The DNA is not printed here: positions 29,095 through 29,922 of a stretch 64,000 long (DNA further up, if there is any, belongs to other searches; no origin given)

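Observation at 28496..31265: Eukaryote-like signature cluster: Rab/Ras-like GTPase + DUF72 operon next to RuvB-like (TIP49) ATPase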

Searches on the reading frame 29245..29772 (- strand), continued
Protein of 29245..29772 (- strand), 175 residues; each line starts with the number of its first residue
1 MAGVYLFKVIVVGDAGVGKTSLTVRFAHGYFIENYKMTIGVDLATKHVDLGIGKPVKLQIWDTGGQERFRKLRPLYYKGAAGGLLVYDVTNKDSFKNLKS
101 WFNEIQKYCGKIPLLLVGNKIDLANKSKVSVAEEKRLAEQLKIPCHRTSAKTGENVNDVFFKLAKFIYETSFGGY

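Call 10: find_encoding_contigs(protein=P0001, flank=8000, max_places=4)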
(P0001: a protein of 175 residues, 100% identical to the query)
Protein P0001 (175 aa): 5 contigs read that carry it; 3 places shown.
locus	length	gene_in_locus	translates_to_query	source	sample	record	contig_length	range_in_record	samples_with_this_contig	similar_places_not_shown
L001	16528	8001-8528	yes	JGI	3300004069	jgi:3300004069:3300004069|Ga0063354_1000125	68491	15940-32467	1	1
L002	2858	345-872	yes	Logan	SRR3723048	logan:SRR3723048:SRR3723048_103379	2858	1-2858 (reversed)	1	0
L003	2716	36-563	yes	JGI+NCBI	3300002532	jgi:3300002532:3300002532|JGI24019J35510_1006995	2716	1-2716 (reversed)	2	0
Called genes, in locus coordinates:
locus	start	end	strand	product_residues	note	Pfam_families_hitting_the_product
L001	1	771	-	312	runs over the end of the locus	PF01145:Band_7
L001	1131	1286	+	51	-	-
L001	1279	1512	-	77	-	-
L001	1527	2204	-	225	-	-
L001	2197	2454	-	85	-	-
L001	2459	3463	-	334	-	PF00953:Glycos_transf_4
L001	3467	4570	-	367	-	PF04007:DUF354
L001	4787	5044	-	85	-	-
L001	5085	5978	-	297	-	PF24827:AstE_AspA_cat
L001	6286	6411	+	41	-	-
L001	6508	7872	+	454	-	PF06068:TIP49, PF05496:RuvB_N, PF13191:AAA_16 (faint), PF00004:AAA, PF13401:AAA_22 (faint), PF17856:TIP49_C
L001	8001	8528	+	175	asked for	PF00009:GTP_EFTU (faint), PF00025:Arf, PF03193:RsgA_GTPase (faint), PF00071:Ras, PF02421:FeoB_N (faint), PF04670:Gtr1_RagA (weak), PF08477:Roc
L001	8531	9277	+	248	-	PF01904:DUF72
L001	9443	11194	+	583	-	PF00749:tRNA-synt_1c, PF03950:tRNA-synt_1c_C, PF20974:tRNA-synt_1c_C2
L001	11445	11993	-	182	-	-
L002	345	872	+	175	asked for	PF00009:GTP_EFTU (faint), PF00025:Arf, PF03193:RsgA_GTPase (faint), PF00071:Ras, PF02421:FeoB_N (faint), PF04670:Gtr1_RagA (weak), PF08477:Roc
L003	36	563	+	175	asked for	PF00009:GTP_EFTU (faint), PF00025:Arf, PF03193:RsgA_GTPase (faint), PF00071:Ras, PF02421:FeoB_N (faint), PF04670:Gtr1_RagA (weak), PF08477:Roc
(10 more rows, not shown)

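Call 11: find_encoding_contigs(protein=P0002, flank=8000, max_places=4)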
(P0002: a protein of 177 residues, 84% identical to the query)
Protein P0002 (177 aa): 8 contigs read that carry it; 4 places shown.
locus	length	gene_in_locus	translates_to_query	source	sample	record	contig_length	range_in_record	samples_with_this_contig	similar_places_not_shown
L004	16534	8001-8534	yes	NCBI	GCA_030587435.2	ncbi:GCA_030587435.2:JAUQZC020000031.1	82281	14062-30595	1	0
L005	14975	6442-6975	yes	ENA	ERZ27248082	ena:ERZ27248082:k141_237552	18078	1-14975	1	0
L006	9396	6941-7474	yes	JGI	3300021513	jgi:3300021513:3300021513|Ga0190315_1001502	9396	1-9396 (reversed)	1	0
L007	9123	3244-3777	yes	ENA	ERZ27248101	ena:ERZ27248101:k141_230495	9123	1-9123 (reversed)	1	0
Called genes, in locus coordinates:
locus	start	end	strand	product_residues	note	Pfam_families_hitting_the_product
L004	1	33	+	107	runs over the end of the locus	-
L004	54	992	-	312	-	PF01145:Band_7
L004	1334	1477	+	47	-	-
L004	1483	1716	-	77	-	-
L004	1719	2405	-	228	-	-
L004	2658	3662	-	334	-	PF00953:Glycos_transf_4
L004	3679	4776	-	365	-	PF04007:DUF354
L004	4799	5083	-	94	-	-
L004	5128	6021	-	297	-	PF24827:AstE_AspA_cat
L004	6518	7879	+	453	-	PF06068:TIP49, PF05496:RuvB_N (weak), PF13191:AAA_16 (faint), PF00004:AAA, PF13401:AAA_22 (faint), PF17856:TIP49_C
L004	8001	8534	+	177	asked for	PF00009:GTP_EFTU (faint), PF00025:Arf, PF00071:Ras, PF04670:Gtr1_RagA (weak), PF08477:Roc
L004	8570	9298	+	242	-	PF01904:DUF72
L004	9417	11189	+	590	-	PF00749:tRNA-synt_1c, PF03950:tRNA-synt_1c_C, PF20974:tRNA-synt_1c_C2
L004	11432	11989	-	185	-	-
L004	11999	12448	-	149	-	-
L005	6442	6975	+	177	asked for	PF00009:GTP_EFTU (faint), PF00025:Arf, PF00071:Ras, PF04670:Gtr1_RagA (weak), PF08477:Roc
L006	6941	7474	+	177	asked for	PF00009:GTP_EFTU (faint), PF00025:Arf, PF00071:Ras, PF04670:Gtr1_RagA (weak), PF08477:Roc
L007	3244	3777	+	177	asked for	PF00009:GTP_EFTU (faint), PF00025:Arf, PF00071:Ras, PF04670:Gtr1_RagA (weak), PF08477:Roc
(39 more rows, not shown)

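Call 12: find_encoding_contigs(protein=P0003, flank=8000, max_places=4)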
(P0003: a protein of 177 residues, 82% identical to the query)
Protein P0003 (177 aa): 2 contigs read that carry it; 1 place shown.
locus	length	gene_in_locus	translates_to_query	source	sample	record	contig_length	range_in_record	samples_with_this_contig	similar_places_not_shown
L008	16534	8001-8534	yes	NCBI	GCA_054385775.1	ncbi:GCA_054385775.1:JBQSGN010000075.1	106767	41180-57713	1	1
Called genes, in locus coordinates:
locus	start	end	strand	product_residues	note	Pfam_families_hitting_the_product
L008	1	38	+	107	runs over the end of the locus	-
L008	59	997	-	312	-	PF01145:Band_7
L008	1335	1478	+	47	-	-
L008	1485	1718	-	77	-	-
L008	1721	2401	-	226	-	-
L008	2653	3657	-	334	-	PF00953:Glycos_transf_4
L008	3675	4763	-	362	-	PF04007:DUF354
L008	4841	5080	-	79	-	-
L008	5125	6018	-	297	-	PF24827:AstE_AspA_cat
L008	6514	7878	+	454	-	PF06068:TIP49, PF05496:RuvB_N (weak), PF13191:AAA_16 (faint), PF00004:AAA, PF13401:AAA_22 (faint), PF17856:TIP49_C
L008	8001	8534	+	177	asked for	PF00009:GTP_EFTU (faint), PF00025:Arf, PF00071:Ras, PF04670:Gtr1_RagA (weak), PF08477:Roc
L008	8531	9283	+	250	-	PF01904:DUF72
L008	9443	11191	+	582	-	PF00749:tRNA-synt_1c, PF03950:tRNA-synt_1c_C, PF20974:tRNA-synt_1c_C2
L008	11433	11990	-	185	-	-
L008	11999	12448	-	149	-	-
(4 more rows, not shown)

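Call 22: find_encoding_contigs(protein=P0007, flank=5000, max_places=2)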
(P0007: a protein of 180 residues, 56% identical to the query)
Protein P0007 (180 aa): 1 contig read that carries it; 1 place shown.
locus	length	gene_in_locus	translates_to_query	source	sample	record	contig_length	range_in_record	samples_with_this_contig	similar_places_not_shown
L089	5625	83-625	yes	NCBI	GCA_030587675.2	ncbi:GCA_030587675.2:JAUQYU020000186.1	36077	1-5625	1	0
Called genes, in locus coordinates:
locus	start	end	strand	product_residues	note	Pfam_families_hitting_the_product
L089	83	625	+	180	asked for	PF00025:Arf, PF00009:GTP_EFTU (faint), PF00071:Ras, PF08477:Roc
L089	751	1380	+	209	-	PF01025:GrpE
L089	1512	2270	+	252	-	-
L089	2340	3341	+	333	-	-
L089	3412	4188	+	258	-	PF00149:Metallophos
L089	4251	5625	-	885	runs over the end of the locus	PF00270:DEAD, PF04851:ResIII (weak), PF00271:Helicase_C, PF19306:WHD_Lhr, PF08494:DEAD_assoc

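Call 23: find_encoding_contigs(protein=P0022, flank=5000, max_places=2)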
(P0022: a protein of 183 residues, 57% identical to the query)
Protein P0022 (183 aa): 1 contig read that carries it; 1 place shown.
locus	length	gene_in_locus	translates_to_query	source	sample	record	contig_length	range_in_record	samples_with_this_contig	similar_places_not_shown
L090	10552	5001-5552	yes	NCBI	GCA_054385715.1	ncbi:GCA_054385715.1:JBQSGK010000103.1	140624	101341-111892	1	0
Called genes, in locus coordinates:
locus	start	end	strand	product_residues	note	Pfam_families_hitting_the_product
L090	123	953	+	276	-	-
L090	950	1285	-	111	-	PF09845:OapC (weak)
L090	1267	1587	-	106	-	PF09846:OapB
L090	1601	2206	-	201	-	PF01926:MMR_HSR1, PF02421:FeoB_N (faint), PF00009:GTP_EFTU (weak)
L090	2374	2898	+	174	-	-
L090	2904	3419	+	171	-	-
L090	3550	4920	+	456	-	PF06068:TIP49, PF05496:RuvB_N, PF03796:DnaB_C (faint), PF13191:AAA_16 (faint), PF00004:AAA, PF17856:TIP49_C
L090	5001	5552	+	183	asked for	PF00025:Arf, PF00071:Ras, PF08477:Roc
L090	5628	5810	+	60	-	PF01246:Ribosomal_L24e, PF06467:zf-FCS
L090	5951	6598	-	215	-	PF00334:NDK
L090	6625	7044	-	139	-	PF01842:ACT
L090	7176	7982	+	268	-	PF04055:Radical_SAM, PF13353:Fer4_12 (weak)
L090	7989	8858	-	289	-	PF00491:Arginase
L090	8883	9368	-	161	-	-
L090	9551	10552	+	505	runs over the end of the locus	PF03853:YjeF_N, PF01256:Carb_kinase, PF02110:HK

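Call 24: find_encoding_contigs(protein=P0068, flank=5000, max_places=2)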
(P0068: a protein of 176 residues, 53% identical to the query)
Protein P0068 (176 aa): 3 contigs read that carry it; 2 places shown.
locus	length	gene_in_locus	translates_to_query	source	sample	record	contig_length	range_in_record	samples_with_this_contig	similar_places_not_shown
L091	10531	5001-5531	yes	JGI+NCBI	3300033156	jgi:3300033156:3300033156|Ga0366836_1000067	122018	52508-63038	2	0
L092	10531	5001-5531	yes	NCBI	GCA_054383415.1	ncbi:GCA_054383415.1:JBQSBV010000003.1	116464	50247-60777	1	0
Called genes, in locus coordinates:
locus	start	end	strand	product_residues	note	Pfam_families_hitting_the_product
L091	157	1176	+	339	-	PF01916:DS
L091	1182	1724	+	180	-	PF01862:PvlArgDC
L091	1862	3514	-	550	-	PF00118:Cpn60_TCP1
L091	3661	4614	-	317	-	PF01171:ATP_bind_3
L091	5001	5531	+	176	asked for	PF00009:GTP_EFTU (weak), PF00025:Arf, PF03193:RsgA_GTPase (faint), PF00071:Ras, PF01926:MMR_HSR1 (weak), PF04670:Gtr1_RagA (weak), PF08477:Roc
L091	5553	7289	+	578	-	PF00749:tRNA-synt_1c, PF03950:tRNA-synt_1c_C, PF20974:tRNA-synt_1c_C2 (weak)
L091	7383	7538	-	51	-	-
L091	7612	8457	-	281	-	PF01385:OrfB_IS605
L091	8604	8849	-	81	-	PF01797:Y1_Tnp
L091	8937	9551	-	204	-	PF04013:Methyltrn_RNA_2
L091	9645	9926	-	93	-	PF01283:Ribosomal_S26e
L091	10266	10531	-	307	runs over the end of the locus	PF00294:PfkB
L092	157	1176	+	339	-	PF01916:DS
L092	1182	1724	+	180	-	PF01862:PvlArgDC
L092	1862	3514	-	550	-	PF00118:Cpn60_TCP1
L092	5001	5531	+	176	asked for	PF00009:GTP_EFTU (weak), PF00025:Arf, PF03193:RsgA_GTPase (faint), PF00071:Ras, PF01926:MMR_HSR1 (weak), PF04670:Gtr1_RagA (weak), PF08477:Roc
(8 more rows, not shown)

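Call 35: find_related_loci(query=A2, collection=metagenome_contigs, flank=5000)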
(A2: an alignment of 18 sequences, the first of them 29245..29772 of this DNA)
Query A2 (175 aa) in metagenome_contigs; peptide patterns used: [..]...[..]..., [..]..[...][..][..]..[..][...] (x = any residue, [..] = any of these).
600 stretches matched a pattern (row limit reached: there are more); 452 encode a relative of the query (tblastn E <= 1e-3); the best 80 are kept; 80 distinct loci.
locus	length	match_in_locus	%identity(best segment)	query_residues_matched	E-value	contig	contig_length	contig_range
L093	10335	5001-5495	51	5-164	3e-51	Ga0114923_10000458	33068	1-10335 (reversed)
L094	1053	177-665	51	5-167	3e-52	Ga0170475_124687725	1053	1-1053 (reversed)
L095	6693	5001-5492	48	5-167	1e-48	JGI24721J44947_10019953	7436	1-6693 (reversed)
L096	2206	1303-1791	49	5-167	1e-48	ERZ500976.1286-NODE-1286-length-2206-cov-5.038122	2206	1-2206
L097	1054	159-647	49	5-167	5e-51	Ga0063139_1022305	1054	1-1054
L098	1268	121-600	48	5-164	9e-50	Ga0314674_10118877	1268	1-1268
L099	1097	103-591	48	5-167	6e-50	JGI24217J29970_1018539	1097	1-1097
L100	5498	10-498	49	5-167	6e-47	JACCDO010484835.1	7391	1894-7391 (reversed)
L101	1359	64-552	48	5-167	4e-48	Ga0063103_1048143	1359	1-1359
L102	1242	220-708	48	5-167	4e-48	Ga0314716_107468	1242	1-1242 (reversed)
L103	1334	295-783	46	5-167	1e-46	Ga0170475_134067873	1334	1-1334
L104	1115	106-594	47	5-167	4e-47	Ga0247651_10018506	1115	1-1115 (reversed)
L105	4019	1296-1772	48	6-164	3e-44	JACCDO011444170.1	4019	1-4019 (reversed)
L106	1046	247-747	46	5-171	3e-46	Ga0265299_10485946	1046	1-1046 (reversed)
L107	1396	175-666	44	5-168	2e-45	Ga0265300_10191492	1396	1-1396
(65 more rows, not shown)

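Call 37: find_encoding_contigs(protein=P0069, flank=5000, max_places=2)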
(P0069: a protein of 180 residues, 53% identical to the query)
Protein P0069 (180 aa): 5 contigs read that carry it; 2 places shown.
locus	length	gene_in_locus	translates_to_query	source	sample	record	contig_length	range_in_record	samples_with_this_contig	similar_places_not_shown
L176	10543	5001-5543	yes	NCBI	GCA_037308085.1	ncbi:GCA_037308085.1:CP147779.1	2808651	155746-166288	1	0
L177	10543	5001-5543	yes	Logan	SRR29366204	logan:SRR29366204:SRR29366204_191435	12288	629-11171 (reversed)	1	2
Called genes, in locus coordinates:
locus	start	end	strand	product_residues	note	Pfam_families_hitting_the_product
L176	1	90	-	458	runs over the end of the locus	PF13458:Peripla_BP_6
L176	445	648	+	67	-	-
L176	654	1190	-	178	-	PF00583:Acetyltransf_1, PF13302:Acetyltransf_3, PF13420:Acetyltransf_4, PF13673:Acetyltransf_10, PF13508:Acetyltransf_7, PF08445:FR47 (weak)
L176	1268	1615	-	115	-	PF01192:RNA_pol_Rpb6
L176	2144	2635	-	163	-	PF13527:Acetyltransf_9 (faint), PF00583:Acetyltransf_1, PF13420:Acetyltransf_4 (faint), PF13673:Acetyltransf_10, PF13508:Acetyltransf_7, PF08445:FR47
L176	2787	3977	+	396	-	PF02163:Peptidase_M50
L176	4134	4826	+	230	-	PF00156:Pribosyltran (weak)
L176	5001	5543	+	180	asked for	PF00025:Arf, PF00071:Ras, PF08477:Roc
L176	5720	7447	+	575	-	PF00749:tRNA-synt_1c, PF03950:tRNA-synt_1c_C, PF20974:tRNA-synt_1c_C2 (weak)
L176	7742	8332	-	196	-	-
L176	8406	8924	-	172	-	-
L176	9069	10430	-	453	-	PF00890:FAD_binding_2 (weak), PF01134:GIDA, PF01266:DAO (faint), PF01946:Thi4 (faint), PF07992:Pyr_redox_2 (weak), PF12831:FAD_oxidored, PF22578:GGR_cat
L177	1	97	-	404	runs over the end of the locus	?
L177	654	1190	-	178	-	PF00583:Acetyltransf_1, PF13302:Acetyltransf_3, PF13420:Acetyltransf_4, PF13673:Acetyltransf_10, PF13508:Acetyltransf_7, PF08445:FR47 (weak)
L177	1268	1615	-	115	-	PF01192:RNA_pol_Rpb6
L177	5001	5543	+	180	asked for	PF00025:Arf, PF00071:Ras, PF08477:Roc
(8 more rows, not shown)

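Call 39: list_cluster_members(proteins=[P0001, P0241, P0242, P0243, P0121, P0123, P0019, P0020, P0064, P0027])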
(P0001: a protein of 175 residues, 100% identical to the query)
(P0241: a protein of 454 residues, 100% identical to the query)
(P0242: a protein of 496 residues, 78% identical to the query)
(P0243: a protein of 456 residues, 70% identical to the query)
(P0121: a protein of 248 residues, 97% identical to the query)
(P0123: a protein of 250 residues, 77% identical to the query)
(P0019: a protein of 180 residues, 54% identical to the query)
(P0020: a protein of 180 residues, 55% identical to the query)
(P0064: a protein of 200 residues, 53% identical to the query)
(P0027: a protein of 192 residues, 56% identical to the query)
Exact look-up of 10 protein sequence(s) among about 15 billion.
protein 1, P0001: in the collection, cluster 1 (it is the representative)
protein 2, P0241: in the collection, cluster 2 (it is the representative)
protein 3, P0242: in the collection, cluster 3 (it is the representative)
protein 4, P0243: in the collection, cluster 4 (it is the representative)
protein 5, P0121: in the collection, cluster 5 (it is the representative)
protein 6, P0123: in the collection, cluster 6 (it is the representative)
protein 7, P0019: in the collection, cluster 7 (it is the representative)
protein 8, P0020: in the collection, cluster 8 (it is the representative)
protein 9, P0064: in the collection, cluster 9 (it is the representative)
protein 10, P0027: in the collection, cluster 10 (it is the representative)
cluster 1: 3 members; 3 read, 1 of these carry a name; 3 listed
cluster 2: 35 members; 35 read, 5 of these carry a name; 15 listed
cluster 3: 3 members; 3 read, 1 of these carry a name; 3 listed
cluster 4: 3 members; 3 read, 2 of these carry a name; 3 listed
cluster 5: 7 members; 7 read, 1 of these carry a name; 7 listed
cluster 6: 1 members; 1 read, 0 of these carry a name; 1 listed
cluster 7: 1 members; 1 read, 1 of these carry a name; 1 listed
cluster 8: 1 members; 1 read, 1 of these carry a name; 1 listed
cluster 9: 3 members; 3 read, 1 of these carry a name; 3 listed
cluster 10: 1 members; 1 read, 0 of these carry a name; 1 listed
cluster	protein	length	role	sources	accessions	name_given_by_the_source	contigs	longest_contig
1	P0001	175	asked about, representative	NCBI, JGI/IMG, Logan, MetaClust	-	\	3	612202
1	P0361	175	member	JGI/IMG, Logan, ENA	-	-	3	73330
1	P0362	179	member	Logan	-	-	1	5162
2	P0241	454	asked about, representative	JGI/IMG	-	-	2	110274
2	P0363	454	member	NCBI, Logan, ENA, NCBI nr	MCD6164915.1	MAG: RuvB-like helicase [Candidatus Odinarchaeota archaeon] | RuvB-like helicase [Candidatus Odinarchaeota archaeon]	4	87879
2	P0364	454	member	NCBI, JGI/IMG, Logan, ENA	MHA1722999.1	MAG: RuvB-like helicase [Candidatus Baldrarchaeia archaeon]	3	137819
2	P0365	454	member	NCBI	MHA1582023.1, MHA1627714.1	MAG: RuvB-like helicase [Candidatus Baldrarchaeia archaeon]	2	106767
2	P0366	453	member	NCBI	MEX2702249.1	MAG: RuvB-like helicase [Candidatus Baldrarchaeota archaeon]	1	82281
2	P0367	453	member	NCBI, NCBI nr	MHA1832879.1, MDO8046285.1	MAG: RuvB-like helicase [Candidatus Baldrarchaeia archaeon] | RuvB-like helicase [Candidatus Baldrarchaeota archaeon]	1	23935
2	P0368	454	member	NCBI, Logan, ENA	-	-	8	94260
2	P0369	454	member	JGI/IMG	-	-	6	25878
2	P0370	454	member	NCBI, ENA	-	-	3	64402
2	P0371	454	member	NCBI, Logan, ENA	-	-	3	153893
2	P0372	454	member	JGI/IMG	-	-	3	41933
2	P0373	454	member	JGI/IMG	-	-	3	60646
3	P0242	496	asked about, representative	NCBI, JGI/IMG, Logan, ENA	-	-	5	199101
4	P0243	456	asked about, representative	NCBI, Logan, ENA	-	-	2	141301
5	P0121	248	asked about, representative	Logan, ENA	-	-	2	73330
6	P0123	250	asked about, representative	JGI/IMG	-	-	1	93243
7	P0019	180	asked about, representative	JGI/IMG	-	small GTP-binding protein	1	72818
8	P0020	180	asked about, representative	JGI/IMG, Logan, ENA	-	small GTP-binding protein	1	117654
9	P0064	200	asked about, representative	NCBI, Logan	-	-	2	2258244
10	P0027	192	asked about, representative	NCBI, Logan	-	-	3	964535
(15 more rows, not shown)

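Call 43: find_encoding_contigs(protein=P0073, flank=4000, max_places=2)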
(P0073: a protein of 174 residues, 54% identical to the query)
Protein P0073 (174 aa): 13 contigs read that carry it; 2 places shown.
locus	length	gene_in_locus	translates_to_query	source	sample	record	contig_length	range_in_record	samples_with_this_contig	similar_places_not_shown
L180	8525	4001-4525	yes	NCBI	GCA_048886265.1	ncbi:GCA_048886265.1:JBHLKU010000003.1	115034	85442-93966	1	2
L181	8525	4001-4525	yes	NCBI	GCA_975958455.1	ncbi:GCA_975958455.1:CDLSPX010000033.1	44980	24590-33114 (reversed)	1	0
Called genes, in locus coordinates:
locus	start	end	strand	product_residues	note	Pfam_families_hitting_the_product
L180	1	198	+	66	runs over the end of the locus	-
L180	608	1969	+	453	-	PF01256:Carb_kinase (weak), PF08543:Phos_pyr_kin, PF00294:PfkB, PF10120:ThiN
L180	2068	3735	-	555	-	PF00118:Cpn60_TCP1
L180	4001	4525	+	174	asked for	PF00009:GTP_EFTU (weak), PF00025:Arf, PF00071:Ras, PF01926:MMR_HSR1 (weak), PF08477:Roc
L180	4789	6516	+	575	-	PF00749:tRNA-synt_1c, PF03950:tRNA-synt_1c_C, PF20974:tRNA-synt_1c_C2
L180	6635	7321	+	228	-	PF02517:Rce1-like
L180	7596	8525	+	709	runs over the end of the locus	PF00662:Proton_antipo_N, PF00361:Proton_antipo_M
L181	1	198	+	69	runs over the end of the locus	-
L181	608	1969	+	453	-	PF01256:Carb_kinase (weak), PF08543:Phos_pyr_kin, PF00294:PfkB, PF10120:ThiN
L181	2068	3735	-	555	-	PF00118:Cpn60_TCP1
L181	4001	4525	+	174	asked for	PF00009:GTP_EFTU (weak), PF00025:Arf, PF00071:Ras, PF01926:MMR_HSR1 (weak), PF08477:Roc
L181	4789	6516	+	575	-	PF00749:tRNA-synt_1c, PF03950:tRNA-synt_1c_C, PF20974:tRNA-synt_1c_C2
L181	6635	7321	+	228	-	PF02517:Rce1-like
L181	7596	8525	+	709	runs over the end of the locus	PF00662:Proton_antipo_N, PF00361:Proton_antipo_M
